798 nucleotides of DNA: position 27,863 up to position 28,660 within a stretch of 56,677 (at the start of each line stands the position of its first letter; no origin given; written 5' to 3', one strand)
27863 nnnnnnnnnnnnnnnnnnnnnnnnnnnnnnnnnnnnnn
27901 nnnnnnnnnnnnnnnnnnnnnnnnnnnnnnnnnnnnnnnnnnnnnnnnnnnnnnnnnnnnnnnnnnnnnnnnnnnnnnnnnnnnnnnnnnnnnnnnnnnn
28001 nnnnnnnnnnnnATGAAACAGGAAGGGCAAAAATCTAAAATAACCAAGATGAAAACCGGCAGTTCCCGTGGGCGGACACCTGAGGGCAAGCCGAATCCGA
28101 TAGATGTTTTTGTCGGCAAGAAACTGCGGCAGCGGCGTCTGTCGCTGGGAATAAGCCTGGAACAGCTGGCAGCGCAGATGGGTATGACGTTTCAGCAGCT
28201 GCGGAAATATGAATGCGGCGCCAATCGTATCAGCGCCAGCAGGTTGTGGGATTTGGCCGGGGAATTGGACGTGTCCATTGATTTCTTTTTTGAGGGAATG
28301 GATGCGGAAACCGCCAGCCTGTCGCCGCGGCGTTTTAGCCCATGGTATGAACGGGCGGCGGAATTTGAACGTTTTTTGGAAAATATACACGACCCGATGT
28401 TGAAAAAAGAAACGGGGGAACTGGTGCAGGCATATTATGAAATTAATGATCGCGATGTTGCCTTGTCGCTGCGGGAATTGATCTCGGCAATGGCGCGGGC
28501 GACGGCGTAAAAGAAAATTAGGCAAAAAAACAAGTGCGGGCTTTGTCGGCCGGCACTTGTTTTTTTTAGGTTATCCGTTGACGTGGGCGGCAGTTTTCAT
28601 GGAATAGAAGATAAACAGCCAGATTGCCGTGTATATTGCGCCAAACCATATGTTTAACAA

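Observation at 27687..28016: Structured RNA of about 270 nt upstream of an XRE regulator, with a uORF running through the terminator and ending in ATGA on the regulator's start codon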

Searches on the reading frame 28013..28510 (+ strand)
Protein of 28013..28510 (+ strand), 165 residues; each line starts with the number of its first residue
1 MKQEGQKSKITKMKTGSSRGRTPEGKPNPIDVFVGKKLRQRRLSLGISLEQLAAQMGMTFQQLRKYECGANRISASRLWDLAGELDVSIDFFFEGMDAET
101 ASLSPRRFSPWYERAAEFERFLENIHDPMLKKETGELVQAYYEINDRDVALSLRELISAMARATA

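Call 10: search_protein_families(library=pfam, proteins=[window:28013-28510:+], max_evalue=0.01)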
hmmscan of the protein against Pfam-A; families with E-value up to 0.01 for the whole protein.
window:28013-28510:+ (165 aa): 3 families
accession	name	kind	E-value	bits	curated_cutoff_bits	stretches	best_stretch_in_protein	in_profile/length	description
PF01381.28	HTH_3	-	4.1e-12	46.4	23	1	38-92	1-55/55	Helix-turn-helix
PF13560.12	HTH_31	-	4.6e-05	24.1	27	1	35-79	3-48/64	Helix-turn-helix domain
PF12844.13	HTH_19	-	0.0083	16.5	30.2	0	35-91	1-57/64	Helix-turn-helix domain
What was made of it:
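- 28013..28510 (+): XRE-family HTH regulator (165 aa). It can be transcribed only by read-through of the terminator. Pfam HTH_3, E = 4e-12 (call 10).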

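Call 11: find_homologous_proteins(query=window:28013-28510:+)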
Query window:28013-28510:+ (165 aa): 1477 proteins with E <= 0.001 among 1722 candidates; the best 120 are listed.
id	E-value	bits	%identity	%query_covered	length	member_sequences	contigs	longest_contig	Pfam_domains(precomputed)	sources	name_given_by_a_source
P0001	4.4e-101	353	99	100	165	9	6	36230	PF01381.29,PF13560.13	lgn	-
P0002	5.8e-61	223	67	100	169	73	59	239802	PF01381.29,PF13560.13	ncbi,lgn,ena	-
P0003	7.8e-55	203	63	98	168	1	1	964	PF01381.29,PF13560.13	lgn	-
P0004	4.9e-38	148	52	90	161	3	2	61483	PF01381.29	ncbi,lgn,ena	-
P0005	1.7e-36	143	52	89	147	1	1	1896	PF01381.29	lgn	-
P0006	4.8e-35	139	49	91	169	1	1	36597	PF01381.29,PF13560.13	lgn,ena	-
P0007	4.4e-33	132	49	92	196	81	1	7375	PF01381.29,PF13560.13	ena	-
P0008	7.0e-31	125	47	92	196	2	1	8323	PF12844.14,PF01381.29,PF13560.13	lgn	-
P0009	9.9e-31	125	49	81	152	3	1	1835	PF01381.29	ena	-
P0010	2.9e-30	123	49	81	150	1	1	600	PF01381.29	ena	-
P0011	5.2e-30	122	44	89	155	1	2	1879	PF01381.29,PF13560.13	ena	-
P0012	6.7e-30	122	45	94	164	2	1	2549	PF12844.14,PF01381.29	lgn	-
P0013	7.5e-30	122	47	82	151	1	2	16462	PF12844.14,PF15943.12,PF01381.29,PF13560.13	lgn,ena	-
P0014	1.0e-29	121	49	87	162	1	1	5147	PF01381.29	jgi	-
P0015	1.8e-29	121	48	87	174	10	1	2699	PF12844.14,PF01381.29,PF13560.13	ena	-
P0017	4.2e-29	119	48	87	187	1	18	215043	PF01381.29,PF13560.13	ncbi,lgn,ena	-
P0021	3.0e-28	117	46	89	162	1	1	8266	PF12844.14,PF01381.29,PF13560.13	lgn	-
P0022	3.8e-28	116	45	88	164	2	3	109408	PF12844.14,PF01381.29,PF13560.13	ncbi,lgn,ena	-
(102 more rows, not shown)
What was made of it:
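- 28013..28510 (+): Homologues were found in call 11.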

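Call 13: find_related_loci(query=A1, collection=genome_contigs, flank=3000)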
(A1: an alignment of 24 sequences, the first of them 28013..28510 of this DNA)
Query A1 (165 aa) in genome_contigs; peptide patterns used: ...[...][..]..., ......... (x = any residue, [..] = any of these).
600 stretches matched a pattern (row limit reached: there are more); 597 encode a relative of the query (tblastn E <= 1e-3); the best 80 are kept; 80 distinct loci.
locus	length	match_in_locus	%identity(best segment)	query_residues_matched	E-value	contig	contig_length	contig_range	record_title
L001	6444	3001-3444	53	17-163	1e-44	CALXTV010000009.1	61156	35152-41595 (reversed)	MAG: uncultured Alphaproteobacteria bacterium isolate BRZ_LG__bin14 genome assembly, contig: BRZ_LG__NODE_639_length_611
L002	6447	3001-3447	48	17-164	1e-42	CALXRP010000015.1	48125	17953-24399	MAG: uncultured Alphaproteobacteria bacterium isolate BRZ_BN__bin26 genome assembly, contig: BRZ_BN__NODE_853_length_481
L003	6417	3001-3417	52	17-161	5e-42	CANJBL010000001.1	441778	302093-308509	MAG: Candidatus Marinimicrobia bacterium isolate RH-23may17-1068 genome assembly, contig: RH-23may17-C35, whole genome s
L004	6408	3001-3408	49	9-150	2e-40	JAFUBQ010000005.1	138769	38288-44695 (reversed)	MAG: Alphaproteobacteria bacterium isolate RGIG4347 Roe_deer_Jejunum-1__c272, whole genome shotgun sequence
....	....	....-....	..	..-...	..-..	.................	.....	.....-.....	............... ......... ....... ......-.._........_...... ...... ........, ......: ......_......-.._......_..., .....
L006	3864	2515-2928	49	17-160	2e-38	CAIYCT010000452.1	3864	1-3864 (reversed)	MAG: uncultured Rhodospirillaceae bacterium isolate AlinenLipids_bin-2225 genome assembly, contig: bin-2225:452/542, who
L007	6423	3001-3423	48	17-161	3e-37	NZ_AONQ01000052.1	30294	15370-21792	Paramagnetospirillum caucaseum strain SO-1 contig00052, whole genome shotgun sequence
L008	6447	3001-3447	50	12-156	2e-36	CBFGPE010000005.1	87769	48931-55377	MAG TPA_asm: uncultured Azospirillum sp. isolate SRR14536363_concoct_32 genome assembly, contig: ERZ27321112.67, whole g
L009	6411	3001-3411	49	24-163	1e-35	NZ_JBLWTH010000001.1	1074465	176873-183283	MAG: Kiloniella sp. isolate EA05-01 A05.004.metabat.2RE.5K@1, whole genome shotgun sequence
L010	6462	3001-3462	44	13-165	3e-35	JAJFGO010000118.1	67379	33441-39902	MAG: Kiloniellaceae bacterium isolate OFTM296 OFTM296_117, whole genome shotgun sequence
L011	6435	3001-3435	46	17-163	6e-35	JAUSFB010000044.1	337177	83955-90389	MAG: Phaeospirillum sp. isolate E14_maxbin.268 E14_k141_1244332, whole genome shotgun sequence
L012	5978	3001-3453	45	14-163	7e-34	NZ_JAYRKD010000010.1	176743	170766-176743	MAG: Dongia sp. isolate SZ_szas3bin.6 NODE_117_length_176743_cov_3.35008, whole genome shotgun sequence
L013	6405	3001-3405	46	28-165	1e-33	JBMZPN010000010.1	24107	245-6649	MAG: Candidatus Puniceispirillum sp. isolate ME_XS_2302_9_bin_44 ME_XS_2302_9_bin_44_9, whole genome shotgun sequence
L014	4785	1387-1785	45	6-144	2e-33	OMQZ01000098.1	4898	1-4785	uncultured Rhodospirillaceae bacterium isolate RUG803 genome assembly, contig: k87_18770844, whole genome shotgun sequen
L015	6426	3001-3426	44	8-156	2e-33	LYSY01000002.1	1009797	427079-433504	MAG: Rhodospirillales bacterium BBD 1991-14 Richardson_scaffold_5, whole genome shotgun sequence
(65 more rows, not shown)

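Call 14: find_encoding_contigs(protein=P0002, flank=4000, max_places=6)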
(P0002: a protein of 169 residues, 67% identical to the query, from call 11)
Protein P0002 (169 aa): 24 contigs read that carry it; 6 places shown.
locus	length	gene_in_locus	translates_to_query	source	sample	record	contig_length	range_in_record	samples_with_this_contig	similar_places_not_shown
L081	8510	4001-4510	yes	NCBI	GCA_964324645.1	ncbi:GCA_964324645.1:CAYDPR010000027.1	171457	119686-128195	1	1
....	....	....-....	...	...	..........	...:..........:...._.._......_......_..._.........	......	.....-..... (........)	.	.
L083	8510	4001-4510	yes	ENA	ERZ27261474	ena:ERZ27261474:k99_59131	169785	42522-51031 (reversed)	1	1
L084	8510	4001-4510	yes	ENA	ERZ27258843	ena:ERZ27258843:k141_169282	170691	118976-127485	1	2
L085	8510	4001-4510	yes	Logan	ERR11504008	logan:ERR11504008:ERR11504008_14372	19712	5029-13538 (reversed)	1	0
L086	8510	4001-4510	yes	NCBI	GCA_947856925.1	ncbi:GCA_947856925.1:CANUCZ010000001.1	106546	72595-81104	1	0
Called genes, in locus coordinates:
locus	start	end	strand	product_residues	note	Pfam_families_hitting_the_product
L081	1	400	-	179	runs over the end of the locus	PF08712:Nfu_N, PF01106:NifU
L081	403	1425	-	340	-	PF10095:DUF2333 (faint)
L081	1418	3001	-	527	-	PF03023:MurJ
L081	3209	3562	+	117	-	-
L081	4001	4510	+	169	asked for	PF13560:HTH_31 (faint), PF01381:HTH_3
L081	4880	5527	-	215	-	PF03193:RsgA_GTPase (faint), PF00735:Septin (faint), PF01926:MMR_HSR1, PF02421:FeoB_N, PF00009:GTP_EFTU (weak)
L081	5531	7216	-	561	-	PF14849:YidC_periplas, PF02096:60KD_IMP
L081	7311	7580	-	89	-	PF01809:YidD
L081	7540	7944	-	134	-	PF00825:Ribonuclease_P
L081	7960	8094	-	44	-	PF00468:Ribosomal_L34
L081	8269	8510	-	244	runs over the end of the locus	PF01027:Bax1-I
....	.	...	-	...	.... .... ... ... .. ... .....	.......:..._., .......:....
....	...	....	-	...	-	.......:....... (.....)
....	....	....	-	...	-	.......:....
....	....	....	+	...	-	-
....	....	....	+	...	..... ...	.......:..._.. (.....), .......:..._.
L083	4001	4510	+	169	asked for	PF13560:HTH_31 (faint), PF01381:HTH_3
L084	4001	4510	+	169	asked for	PF13560:HTH_31 (faint), PF01381:HTH_3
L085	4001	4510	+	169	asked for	PF13560:HTH_31 (faint), PF01381:HTH_3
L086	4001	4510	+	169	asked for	PF13560:HTH_31 (faint), PF01381:HTH_3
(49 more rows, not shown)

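Call 22: find_related_loci(query=A1, collection=metagenome_contigs, flank=2500)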
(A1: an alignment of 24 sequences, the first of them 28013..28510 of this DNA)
Query A1 (165 aa) in metagenome_contigs; peptide patterns used: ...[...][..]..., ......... (x = any residue, [..] = any of these).
600 stretches matched a pattern (row limit reached: there are more); 585 encode a relative of the query (tblastn E <= 1e-3); the best 80 are kept; 80 distinct loci.
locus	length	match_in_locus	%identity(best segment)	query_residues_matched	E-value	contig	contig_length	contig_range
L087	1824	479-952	52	8-164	1e-48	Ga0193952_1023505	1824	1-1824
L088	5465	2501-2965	54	10-165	2e-46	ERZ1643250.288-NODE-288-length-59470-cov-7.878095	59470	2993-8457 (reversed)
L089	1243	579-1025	51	17-164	2e-46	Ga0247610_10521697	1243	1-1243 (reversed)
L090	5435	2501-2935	53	17-164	2e-44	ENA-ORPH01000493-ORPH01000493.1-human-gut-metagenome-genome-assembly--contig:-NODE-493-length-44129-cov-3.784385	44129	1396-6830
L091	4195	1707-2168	48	14-165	3e-41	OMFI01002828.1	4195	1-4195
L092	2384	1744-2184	46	12-161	2e-40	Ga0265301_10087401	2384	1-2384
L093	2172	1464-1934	46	10-165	2e-39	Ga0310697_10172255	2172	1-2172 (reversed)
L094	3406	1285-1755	46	1-161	9e-37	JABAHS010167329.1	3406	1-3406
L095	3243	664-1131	42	7-164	2e-35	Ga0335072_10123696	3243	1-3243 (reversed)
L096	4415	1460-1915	43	7-161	4e-35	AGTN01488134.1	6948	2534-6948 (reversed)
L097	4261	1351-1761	47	24-165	7e-35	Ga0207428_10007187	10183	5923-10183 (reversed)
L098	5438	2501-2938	43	17-163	8e-35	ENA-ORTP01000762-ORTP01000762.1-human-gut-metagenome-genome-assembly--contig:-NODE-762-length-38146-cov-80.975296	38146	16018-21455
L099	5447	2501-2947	48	5-161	9e-35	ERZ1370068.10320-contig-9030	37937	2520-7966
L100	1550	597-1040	46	14-164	7e-35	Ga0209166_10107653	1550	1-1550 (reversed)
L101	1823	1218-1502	58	14-108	2e-34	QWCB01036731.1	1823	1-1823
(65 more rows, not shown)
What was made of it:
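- Tried and rejected: The genome and metagenome scans stopped at 600 pattern matches, so the distribution reported here is a lower bound (calls 13, 22).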

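Call 27: find_encoding_contigs(protein=P0017, flank=1500, max_places=3)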
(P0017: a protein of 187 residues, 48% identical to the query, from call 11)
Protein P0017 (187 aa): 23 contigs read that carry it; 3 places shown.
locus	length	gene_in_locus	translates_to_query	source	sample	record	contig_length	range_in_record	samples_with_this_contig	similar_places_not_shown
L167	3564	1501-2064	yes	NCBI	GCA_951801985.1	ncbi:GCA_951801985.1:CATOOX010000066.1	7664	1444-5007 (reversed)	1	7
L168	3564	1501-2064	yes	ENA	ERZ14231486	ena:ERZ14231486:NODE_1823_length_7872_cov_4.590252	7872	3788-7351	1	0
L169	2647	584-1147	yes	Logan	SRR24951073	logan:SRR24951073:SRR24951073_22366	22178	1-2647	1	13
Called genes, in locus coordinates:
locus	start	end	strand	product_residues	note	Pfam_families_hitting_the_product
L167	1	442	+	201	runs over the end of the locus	-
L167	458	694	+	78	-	-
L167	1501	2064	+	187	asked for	PF13560:HTH_31 (weak), PF01381:HTH_3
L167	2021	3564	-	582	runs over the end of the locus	PF00664:ABC_membrane, PF00005:ABC_tran, PF02463:SMC_N (weak)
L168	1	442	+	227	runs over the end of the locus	-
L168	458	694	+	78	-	-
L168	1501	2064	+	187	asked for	PF13560:HTH_31 (weak), PF01381:HTH_3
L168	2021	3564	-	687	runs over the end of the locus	?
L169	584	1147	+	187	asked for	PF13560:HTH_31 (weak), PF01381:HTH_3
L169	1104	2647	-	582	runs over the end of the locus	PF00664:ABC_membrane, PF00005:ABC_tran, PF02463:SMC_N (weak)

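Call 28: find_encoding_contigs(protein=P0022, flank=1500, max_places=3)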
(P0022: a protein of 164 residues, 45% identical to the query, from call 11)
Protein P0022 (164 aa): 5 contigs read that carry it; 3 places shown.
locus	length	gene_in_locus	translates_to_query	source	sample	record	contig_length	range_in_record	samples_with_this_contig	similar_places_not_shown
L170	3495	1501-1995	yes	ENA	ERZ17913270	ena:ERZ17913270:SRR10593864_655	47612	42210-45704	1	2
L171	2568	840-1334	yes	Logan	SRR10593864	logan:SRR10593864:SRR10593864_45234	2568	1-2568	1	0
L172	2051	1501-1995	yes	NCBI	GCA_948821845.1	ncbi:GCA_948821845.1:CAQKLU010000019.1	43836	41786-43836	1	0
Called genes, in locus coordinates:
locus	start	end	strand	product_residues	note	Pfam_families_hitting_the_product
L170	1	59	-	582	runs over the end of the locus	PF00239:Resolvase, PF07508:Recombinase, PF13408:Zn_ribbon_recom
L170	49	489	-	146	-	PF11149:DUF2924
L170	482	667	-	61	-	-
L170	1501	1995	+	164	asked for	PF13560:HTH_31 (weak), PF01381:HTH_3, PF12844:HTH_19 (weak)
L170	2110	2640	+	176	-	PF11994:DUF3489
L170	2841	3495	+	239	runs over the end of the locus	-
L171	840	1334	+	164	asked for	PF13560:HTH_31 (weak), PF01381:HTH_3, PF12844:HTH_19 (weak)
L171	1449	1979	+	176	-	PF11994:DUF3489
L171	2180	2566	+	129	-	?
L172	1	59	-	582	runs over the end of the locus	PF00239:Resolvase, PF07508:Recombinase, PF13408:Zn_ribbon_recom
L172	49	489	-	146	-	PF11149:DUF2924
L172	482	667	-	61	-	-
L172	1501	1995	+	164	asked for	PF13560:HTH_31 (weak), PF01381:HTH_3, PF12844:HTH_19 (weak)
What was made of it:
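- Closest known: Cis-acting processive antitermination RNAs. Same: In L170 two such RNAs flank a divergent control region of a mobile element (call 28).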

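Call 29: find_encoding_contigs(protein=P0013, flank=1500, max_places=3)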
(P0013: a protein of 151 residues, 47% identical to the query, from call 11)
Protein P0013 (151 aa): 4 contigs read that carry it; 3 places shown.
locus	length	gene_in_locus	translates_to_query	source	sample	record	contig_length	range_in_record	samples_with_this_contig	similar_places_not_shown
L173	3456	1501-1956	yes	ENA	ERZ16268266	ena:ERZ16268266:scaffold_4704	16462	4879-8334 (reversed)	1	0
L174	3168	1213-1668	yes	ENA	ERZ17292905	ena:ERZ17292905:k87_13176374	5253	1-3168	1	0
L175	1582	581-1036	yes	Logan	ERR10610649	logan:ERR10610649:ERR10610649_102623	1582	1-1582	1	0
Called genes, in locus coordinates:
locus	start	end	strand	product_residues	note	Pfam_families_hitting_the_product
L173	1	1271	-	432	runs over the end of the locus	PF07690:MFS_1, PF13000:Acatn, PF07690:MFS_1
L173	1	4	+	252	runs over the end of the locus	PF00106:adh_short, PF01370:Epimerase (weak), PF02719:Polysacc_synt_2 (weak), PF08659:KR, PF13561:adh_short_C2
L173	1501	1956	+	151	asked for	PF13560:HTH_31 (weak), PF01381:HTH_3, PF12844:HTH_19 (faint), PF15943:YdaS_toxin (weak)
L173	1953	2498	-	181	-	PF01713:Smr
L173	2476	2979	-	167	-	-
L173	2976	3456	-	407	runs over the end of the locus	PF03562:MltA, PF06725:3D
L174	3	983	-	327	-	?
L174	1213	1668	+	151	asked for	PF13560:HTH_31 (weak), PF01381:HTH_3, PF12844:HTH_19 (faint), PF15943:YdaS_toxin (weak)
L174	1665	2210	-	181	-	PF01713:Smr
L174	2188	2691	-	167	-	-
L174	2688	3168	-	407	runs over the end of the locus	PF03562:MltA, PF06725:3D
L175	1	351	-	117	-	?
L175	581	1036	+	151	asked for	PF13560:HTH_31 (weak), PF01381:HTH_3, PF12844:HTH_19 (faint), PF15943:YdaS_toxin (weak)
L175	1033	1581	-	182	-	?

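Call 30: find_encoding_contigs(protein=P0021, flank=1500, max_places=3)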
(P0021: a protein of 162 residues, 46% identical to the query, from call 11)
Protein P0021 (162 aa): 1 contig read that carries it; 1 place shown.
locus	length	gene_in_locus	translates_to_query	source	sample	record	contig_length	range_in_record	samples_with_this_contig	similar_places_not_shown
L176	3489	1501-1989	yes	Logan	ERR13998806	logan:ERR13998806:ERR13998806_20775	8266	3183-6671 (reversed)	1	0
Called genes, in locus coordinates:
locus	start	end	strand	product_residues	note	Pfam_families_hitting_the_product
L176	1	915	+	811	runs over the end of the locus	PF20437:LonC_helical, PF13654:AAA_32, PF20436:LonB_AAA-LID, PF05362:Lon_C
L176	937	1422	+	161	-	PF01451:LMWPc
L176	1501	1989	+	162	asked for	PF12844:HTH_19 (weak), PF13560:HTH_31 (weak), PF01381:HTH_3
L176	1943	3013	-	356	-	PF00528:BPD_transp_1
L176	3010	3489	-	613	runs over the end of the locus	PF00496:SBP_bac_5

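Call 54: find_encoding_contigs(protein=P0001, flank=700, max_places=10)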
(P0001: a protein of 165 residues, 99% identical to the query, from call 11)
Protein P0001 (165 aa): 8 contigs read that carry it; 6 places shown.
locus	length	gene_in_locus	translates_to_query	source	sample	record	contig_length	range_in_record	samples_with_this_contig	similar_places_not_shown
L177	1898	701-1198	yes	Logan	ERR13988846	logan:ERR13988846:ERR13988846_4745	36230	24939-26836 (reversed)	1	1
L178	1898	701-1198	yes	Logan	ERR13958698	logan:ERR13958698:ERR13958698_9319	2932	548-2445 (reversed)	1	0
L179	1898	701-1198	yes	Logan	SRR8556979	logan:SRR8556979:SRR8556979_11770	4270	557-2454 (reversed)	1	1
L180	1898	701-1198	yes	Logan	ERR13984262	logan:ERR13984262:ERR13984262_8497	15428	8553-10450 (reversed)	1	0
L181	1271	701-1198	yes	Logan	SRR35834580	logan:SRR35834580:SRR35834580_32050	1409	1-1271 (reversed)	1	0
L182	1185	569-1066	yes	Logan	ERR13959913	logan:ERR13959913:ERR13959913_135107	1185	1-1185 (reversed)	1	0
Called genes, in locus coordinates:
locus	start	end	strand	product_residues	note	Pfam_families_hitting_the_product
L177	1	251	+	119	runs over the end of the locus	-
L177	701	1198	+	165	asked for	PF13560:HTH_31 (faint), PF01381:HTH_3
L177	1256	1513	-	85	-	-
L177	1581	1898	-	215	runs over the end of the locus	PF03193:RsgA_GTPase (faint), PF00735:Septin (faint), PF01926:MMR_HSR1, PF02421:FeoB_N, PF00009:GTP_EFTU (weak)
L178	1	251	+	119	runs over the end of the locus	-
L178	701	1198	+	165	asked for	PF13560:HTH_31 (faint), PF01381:HTH_3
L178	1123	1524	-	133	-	-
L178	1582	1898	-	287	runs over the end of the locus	?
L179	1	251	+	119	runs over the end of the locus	-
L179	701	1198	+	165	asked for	PF13560:HTH_31 (faint), PF01381:HTH_3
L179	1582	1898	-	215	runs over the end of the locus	PF03193:RsgA_GTPase (faint), PF00735:Septin (faint), PF01926:MMR_HSR1, PF02421:FeoB_N, PF00009:GTP_EFTU (weak)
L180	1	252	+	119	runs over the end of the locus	-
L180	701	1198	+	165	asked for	PF13560:HTH_31 (faint), PF01381:HTH_3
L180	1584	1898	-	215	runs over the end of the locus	PF03193:RsgA_GTPase (faint), PF00735:Septin (faint), PF01926:MMR_HSR1, PF02421:FeoB_N, PF00009:GTP_EFTU (weak)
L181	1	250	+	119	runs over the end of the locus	-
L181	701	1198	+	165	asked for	PF13560:HTH_31 (faint), PF01381:HTH_3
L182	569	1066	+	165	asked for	PF13560:HTH_31 (faint), PF01381:HTH_3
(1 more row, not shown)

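Call 55: find_encoding_contigs(protein=P0003, flank=700, max_places=3)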
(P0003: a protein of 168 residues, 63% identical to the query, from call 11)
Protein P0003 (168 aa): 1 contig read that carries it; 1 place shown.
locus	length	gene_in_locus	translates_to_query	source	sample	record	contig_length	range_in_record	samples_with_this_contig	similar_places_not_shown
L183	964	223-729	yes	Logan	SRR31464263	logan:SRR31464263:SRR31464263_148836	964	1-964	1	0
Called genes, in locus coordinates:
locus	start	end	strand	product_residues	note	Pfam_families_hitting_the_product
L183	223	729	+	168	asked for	PF13560:HTH_31 (faint), PF01381:HTH_3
